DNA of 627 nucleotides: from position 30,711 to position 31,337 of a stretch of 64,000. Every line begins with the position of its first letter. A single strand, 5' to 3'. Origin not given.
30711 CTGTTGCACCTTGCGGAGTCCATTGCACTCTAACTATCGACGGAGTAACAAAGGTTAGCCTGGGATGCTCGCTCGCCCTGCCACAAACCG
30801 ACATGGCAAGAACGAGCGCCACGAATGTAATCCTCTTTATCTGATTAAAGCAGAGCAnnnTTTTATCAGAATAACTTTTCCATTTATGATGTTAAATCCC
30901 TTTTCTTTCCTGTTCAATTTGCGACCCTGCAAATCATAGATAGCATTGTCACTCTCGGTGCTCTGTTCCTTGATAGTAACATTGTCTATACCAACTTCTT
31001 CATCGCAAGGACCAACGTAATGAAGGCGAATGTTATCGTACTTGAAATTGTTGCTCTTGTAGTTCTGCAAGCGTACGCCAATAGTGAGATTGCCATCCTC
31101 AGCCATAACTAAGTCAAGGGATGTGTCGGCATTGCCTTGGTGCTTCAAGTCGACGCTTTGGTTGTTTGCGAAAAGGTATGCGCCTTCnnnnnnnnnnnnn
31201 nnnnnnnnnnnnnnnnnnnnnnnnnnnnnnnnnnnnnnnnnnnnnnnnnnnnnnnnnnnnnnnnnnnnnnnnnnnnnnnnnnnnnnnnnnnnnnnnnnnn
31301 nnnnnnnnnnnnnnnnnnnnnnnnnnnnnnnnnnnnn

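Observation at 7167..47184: SusC/SusD-less, T9SS-exported fucose / L-galactose glycan-harvesting locus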

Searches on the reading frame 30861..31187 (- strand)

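Call 7: search_protein_families(library=ncbifam, proteins=[window:30861-31187:-], max_evalue=10)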
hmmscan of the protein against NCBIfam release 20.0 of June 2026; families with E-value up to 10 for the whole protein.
seq(109 aa): 1 family
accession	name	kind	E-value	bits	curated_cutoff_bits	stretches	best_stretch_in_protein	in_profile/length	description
TIGR04398.1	SLAP_DUP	domain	0.036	14.1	28.5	1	22-74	38-90/125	SLAP domain-containing protein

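Call 8: search_protein_families(library=pfam, proteins=[window:30861-31187:-], max_evalue=10)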
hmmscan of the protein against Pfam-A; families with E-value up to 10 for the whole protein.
seq(109 aa): 0 families
